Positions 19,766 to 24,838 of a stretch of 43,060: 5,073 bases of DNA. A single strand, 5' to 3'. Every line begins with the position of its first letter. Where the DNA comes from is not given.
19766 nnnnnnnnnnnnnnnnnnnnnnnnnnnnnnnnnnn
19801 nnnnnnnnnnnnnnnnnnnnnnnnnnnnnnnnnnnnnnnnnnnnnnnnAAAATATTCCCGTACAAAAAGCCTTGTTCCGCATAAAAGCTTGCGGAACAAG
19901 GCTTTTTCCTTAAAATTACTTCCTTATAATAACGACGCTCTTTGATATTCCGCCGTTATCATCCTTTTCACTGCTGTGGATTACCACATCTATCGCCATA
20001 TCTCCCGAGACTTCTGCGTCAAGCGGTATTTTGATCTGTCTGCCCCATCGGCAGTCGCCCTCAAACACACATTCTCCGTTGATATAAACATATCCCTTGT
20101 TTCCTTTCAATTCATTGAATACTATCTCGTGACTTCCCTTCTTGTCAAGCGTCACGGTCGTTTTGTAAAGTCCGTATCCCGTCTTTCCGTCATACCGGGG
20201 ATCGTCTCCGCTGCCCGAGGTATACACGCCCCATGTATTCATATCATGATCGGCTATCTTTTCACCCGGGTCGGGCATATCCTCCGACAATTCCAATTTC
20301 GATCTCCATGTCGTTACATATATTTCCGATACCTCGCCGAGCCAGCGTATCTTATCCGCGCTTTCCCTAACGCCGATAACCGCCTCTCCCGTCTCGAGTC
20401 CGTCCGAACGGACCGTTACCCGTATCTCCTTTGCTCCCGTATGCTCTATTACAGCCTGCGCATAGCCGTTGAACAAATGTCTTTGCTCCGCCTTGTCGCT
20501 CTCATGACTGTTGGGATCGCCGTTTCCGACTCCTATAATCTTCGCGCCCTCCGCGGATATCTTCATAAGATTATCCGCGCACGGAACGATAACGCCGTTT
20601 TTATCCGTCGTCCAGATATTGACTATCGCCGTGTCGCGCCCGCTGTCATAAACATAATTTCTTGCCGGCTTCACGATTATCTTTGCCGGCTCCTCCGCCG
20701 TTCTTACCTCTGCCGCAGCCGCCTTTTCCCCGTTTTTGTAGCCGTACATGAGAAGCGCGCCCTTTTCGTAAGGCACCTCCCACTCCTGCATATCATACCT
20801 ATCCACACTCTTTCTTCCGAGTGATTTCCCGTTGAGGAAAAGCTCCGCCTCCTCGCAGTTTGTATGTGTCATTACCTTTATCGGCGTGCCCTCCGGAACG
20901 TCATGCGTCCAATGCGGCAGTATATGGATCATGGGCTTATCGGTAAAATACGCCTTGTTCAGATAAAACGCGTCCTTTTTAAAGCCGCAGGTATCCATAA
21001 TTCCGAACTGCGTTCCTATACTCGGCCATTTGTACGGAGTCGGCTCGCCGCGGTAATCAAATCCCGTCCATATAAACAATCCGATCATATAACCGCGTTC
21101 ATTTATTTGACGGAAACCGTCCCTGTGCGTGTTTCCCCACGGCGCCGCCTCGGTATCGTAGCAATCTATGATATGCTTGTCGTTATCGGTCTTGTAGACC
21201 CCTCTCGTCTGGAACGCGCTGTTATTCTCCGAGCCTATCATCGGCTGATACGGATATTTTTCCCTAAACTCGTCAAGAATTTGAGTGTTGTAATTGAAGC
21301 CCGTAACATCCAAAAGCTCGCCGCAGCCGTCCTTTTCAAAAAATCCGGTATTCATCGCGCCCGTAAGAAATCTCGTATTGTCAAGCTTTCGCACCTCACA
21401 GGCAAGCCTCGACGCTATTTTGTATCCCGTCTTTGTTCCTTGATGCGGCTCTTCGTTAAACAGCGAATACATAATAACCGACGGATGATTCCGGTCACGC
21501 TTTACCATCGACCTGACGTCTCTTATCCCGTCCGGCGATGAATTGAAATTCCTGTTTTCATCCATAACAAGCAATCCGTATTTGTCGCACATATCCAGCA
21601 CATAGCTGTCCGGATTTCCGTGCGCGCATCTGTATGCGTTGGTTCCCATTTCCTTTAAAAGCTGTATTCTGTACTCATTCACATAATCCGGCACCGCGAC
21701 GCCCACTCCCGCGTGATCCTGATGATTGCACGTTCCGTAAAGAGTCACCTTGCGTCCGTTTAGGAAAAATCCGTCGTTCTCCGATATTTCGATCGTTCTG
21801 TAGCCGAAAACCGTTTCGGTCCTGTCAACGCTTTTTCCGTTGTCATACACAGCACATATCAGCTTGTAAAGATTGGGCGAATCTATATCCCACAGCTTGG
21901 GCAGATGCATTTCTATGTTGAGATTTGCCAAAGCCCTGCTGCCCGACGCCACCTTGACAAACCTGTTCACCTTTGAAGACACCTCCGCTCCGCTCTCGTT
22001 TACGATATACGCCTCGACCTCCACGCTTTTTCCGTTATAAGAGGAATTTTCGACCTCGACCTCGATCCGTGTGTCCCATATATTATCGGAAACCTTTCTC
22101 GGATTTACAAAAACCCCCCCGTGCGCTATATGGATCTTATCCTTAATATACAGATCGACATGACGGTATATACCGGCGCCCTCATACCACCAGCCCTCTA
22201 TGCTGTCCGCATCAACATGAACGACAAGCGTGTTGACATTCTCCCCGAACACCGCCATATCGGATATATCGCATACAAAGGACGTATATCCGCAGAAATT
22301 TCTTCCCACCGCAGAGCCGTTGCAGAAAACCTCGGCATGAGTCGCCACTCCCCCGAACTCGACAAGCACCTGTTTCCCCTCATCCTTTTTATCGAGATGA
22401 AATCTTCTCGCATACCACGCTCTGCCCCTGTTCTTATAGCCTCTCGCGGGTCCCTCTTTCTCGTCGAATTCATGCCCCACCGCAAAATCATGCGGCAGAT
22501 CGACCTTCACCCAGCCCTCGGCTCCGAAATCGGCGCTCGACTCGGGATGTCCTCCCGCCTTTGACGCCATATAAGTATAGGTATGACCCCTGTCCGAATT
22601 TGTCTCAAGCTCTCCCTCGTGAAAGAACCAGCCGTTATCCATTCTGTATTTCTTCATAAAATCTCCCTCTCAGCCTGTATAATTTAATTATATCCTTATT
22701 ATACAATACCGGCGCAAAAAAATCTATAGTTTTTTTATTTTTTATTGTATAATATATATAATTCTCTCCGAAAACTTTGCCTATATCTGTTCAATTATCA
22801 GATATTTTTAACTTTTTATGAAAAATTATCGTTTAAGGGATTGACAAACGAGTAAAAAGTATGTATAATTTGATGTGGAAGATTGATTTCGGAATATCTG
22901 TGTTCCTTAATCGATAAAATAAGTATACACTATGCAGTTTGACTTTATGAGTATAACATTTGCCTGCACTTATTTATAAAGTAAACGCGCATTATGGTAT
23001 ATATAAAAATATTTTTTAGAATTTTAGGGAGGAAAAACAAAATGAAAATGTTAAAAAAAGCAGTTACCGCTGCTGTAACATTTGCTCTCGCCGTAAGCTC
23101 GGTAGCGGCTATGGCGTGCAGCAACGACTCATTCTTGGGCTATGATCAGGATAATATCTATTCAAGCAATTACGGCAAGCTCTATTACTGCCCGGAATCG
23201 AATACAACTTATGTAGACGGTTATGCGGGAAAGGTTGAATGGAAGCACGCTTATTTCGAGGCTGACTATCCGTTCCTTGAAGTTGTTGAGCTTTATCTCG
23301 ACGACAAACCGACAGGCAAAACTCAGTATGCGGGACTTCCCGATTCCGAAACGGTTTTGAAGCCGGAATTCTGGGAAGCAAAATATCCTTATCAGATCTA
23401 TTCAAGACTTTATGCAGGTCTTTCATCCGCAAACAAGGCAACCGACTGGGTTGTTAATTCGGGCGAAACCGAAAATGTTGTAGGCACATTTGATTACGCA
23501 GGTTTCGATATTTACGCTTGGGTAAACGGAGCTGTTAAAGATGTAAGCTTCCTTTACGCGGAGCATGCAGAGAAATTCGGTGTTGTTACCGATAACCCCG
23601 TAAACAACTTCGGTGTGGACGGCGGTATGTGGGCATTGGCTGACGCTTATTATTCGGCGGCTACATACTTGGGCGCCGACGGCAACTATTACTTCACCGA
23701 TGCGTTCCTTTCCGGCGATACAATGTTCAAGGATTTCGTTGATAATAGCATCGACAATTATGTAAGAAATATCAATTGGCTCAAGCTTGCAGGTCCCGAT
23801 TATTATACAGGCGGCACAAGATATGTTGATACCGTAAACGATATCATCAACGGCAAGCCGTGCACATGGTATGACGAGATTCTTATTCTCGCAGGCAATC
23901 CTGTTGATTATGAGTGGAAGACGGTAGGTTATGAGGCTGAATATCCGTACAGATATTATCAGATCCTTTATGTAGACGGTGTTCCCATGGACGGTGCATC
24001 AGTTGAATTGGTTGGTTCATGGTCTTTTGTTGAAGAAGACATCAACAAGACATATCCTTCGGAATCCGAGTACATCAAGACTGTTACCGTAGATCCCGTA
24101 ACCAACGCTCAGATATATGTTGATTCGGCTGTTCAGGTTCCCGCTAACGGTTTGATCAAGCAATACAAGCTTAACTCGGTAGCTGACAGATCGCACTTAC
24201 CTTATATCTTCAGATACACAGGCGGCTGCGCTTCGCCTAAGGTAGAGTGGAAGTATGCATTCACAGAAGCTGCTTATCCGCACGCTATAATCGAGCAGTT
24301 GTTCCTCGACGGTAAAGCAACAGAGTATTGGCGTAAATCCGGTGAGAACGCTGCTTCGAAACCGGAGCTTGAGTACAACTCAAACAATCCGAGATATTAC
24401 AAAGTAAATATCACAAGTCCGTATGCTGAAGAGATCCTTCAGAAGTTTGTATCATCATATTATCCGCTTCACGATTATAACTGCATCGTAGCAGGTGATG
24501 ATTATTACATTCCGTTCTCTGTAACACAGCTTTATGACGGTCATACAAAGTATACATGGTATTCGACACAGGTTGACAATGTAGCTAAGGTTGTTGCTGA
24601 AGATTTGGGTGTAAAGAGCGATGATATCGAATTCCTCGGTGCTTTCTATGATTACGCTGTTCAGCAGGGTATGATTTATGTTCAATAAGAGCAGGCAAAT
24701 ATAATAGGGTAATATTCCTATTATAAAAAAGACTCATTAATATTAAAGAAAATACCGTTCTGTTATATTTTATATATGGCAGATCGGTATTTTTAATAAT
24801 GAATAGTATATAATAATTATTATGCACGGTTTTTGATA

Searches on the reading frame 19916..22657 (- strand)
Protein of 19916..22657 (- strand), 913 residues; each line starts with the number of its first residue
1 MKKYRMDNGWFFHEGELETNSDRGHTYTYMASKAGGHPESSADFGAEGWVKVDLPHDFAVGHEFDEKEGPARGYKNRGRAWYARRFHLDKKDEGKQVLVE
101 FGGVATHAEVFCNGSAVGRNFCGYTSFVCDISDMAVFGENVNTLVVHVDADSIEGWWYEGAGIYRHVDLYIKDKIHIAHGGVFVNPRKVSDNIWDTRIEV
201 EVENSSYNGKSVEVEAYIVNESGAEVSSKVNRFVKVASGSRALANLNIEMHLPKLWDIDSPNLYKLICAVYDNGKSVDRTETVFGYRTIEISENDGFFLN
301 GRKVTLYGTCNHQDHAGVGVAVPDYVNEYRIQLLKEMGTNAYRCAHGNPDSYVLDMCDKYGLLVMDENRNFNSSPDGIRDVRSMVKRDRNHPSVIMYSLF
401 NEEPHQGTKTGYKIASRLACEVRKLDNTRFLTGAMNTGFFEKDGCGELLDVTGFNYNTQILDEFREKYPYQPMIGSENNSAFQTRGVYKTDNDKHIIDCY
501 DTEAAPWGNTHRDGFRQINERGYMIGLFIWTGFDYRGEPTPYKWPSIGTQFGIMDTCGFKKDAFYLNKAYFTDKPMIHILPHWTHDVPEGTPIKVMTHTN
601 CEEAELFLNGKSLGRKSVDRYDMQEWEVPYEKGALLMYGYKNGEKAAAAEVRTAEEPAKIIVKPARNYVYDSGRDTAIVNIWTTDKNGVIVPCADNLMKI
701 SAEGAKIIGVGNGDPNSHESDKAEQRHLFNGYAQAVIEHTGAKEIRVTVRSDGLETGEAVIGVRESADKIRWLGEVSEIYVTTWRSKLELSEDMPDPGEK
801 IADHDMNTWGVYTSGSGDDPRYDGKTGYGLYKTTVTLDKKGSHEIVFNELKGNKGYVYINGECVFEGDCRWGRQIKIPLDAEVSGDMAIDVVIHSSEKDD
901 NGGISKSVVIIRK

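Call 8: search_protein_families(library=pfam, proteins=[window:19916-22657:-])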
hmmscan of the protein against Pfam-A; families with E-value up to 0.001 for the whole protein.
window:19916-22657:- (913 aa): 8 families
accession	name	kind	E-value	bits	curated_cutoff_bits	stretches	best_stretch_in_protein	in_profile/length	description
PF02836.23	Glyco_hydro_2_C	-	3.7e-24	85.8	21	2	294-369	5-80/302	Glycosyl hydrolases family 2, TIM barrel domain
PF18565.7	Glyco_hydro2_C5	-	3.2e-22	78.8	32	1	662-758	3-101/103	Glycoside hydrolase family 2 C-terminal domain 5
PF16355.11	DUF4982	-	8.1e-20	71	23.9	1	590-647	1-61/61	Domain of unknown function (DUF4982)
PF02837.24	Glyco_hydro_2_N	-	1.1e-17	64.9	28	1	76-171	63-167/169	Glycosyl hydrolases family 2, sugar binding domain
PF00703.27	Glyco_hydro_2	-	4.6e-16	60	23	1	176-287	2-109/109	Glycosyl hydrolases family 2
PF21467.3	BetaGal_gal-bd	-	1.4e-07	32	27.3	0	829-863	2-36/62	Beta-galactosidase, galactose-binding domain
PF22666.2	Glyco_hydro_2_N2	-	1.8e-07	31.8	27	1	78-150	48-119/167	Glycosyl hydrolase 2 galactose-binding domain-like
PF13364.12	BetaGal_ABD2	-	0.00044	21.4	23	0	67-148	25-106/112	Beta-galactosidase second all-beta domain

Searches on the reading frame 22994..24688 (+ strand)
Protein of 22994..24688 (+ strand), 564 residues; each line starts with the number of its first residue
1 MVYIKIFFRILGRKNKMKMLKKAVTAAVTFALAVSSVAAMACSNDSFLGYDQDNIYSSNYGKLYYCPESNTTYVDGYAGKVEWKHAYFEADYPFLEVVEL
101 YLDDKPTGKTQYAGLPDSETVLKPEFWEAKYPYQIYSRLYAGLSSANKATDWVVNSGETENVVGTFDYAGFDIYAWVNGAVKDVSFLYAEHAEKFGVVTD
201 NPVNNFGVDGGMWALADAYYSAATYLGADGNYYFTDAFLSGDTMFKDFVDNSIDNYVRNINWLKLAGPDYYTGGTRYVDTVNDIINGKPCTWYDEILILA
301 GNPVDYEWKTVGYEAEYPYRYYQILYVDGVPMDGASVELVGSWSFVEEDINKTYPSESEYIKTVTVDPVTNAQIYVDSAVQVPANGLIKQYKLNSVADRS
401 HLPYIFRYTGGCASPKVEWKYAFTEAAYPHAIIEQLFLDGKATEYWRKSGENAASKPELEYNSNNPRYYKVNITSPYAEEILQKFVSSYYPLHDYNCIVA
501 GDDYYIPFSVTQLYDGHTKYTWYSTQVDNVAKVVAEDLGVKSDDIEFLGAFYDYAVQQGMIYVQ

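Call 8: search_protein_families(library=pfam, proteins=[window:22994-24688:+])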
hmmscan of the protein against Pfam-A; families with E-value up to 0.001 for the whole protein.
window:22994-24688:+ (564 aa): 0 families

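Call 53: find_encoding_contigs(protein=window:23042-24688:+, flank=6000, max_places=10)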
Protein window:23042-24688:+ (548 aa): 1 contig read that carries it; 1 place shown.
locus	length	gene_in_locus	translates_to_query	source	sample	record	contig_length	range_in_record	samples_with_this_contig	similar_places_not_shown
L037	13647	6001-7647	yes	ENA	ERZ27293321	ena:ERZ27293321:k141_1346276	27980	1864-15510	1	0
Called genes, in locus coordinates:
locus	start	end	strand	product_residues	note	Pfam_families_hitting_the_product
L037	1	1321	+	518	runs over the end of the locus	PF00890:FAD_binding_2 (faint), PF01266:DAO (weak), PF01593:Amino_oxidase, PF12831:FAD_oxidored (faint), PF13450:NAD_binding_8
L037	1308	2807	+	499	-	PF13231:PMT_2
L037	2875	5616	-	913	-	PF22666:Glyco_hydro_2_N2 (weak), PF02837:Glyco_hydro_2_N, PF21467:BetaGal_gal-bd (faint), PF00703:Glyco_hydro_2, PF02836:Glyco_hydro_2_C, PF16355:DUF4982, PF18565:Glyco_hydro2_C5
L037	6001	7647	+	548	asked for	-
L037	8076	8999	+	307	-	PF01522:Polysacc_deac_1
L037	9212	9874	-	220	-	PF00395:SLH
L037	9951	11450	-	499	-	PF01547:SBP_bac_1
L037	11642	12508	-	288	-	PF00528:BPD_transp_1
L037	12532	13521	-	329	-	PF00528:BPD_transp_1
